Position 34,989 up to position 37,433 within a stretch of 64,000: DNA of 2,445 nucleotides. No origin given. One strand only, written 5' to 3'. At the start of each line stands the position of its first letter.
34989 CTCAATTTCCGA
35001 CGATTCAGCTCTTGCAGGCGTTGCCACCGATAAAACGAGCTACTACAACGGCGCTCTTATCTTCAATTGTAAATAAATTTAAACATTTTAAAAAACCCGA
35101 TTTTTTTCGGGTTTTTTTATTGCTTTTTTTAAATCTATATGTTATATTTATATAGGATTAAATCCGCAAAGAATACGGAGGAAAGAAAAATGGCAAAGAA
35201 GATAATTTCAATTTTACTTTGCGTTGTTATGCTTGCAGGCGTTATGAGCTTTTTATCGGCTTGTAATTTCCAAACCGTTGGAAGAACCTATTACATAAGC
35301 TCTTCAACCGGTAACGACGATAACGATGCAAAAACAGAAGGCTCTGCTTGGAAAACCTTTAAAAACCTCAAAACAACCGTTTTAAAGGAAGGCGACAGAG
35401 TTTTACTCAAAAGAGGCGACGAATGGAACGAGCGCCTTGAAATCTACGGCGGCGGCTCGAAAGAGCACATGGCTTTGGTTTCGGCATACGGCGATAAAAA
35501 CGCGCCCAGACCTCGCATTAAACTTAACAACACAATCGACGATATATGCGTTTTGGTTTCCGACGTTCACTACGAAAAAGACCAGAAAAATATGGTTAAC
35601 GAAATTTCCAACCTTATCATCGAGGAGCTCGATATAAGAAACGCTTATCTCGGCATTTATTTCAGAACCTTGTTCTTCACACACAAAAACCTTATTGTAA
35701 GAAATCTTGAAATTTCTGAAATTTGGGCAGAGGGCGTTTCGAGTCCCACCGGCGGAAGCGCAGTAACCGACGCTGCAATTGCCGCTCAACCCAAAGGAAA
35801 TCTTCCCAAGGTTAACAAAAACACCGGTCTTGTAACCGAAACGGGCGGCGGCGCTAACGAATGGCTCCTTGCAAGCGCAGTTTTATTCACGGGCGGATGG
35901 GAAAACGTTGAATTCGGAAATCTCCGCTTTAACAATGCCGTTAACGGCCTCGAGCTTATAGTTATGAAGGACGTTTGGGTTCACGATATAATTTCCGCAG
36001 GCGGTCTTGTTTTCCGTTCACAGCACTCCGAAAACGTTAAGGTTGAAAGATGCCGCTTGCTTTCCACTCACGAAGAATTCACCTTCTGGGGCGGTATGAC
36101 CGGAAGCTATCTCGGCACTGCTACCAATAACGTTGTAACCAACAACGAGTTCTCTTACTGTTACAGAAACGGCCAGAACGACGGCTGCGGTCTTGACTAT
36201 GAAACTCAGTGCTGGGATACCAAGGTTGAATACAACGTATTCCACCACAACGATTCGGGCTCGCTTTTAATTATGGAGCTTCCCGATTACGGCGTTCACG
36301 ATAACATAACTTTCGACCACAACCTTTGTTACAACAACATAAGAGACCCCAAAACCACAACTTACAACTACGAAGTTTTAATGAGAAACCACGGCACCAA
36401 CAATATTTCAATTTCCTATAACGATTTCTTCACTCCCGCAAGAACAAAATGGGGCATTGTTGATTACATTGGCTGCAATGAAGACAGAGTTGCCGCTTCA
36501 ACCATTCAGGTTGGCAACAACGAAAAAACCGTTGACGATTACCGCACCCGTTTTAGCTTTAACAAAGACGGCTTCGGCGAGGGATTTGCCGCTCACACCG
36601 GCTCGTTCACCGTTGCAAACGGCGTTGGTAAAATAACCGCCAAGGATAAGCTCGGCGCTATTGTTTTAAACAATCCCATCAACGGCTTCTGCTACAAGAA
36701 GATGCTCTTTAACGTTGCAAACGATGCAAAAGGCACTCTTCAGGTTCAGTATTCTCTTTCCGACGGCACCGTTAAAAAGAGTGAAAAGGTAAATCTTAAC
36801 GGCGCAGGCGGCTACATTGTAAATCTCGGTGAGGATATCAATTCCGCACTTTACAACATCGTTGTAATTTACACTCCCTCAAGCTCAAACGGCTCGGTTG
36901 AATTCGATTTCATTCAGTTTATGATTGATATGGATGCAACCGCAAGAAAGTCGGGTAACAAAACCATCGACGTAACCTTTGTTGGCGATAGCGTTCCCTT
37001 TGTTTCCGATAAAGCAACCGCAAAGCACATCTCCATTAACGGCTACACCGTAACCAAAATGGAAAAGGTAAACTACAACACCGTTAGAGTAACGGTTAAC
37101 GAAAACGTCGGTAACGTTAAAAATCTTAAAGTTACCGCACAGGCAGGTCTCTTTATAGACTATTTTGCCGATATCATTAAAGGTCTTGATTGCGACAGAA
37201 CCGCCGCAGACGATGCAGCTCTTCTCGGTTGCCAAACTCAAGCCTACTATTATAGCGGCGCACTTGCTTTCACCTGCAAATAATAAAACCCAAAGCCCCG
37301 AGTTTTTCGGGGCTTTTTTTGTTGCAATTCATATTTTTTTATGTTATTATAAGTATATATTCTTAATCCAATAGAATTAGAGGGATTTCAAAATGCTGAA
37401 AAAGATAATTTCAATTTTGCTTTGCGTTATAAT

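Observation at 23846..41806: Candidate undescribed system: six diversified beta-helix-like lipoprotein paralogues around an AEC permease / glycyl-radical eliminase / activase core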

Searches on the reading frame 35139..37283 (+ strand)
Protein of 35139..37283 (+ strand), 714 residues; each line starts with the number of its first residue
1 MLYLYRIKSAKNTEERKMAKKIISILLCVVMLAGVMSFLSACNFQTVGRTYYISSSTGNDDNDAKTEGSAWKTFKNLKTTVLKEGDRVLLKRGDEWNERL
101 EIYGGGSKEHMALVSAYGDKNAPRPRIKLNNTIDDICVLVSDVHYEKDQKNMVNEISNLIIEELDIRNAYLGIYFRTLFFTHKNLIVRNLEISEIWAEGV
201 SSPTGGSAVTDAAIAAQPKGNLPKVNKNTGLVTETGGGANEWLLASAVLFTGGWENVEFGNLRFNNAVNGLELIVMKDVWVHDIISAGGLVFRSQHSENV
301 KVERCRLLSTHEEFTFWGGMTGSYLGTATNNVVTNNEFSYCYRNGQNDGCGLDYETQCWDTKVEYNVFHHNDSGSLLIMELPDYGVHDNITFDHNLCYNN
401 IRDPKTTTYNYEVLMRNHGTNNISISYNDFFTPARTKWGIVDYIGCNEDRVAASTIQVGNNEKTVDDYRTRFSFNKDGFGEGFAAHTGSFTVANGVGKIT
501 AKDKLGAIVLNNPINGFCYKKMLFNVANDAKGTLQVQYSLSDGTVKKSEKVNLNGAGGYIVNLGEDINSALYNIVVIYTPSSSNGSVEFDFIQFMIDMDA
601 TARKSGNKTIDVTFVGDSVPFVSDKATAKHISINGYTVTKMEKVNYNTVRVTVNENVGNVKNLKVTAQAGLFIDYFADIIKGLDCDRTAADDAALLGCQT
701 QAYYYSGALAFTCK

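Call 4: search_protein_families(library=pfam, proteins=[window:35139-37283:+], max_evalue=0.1)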
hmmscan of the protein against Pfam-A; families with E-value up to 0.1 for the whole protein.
window:35139-37283:+ (714 aa): 1 family
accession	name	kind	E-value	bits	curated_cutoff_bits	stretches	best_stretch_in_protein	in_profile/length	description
PF04200.17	Lipoprotein_17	-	0.0072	17.1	22.4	1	510-555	36-81/84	Lipoprotein associated domain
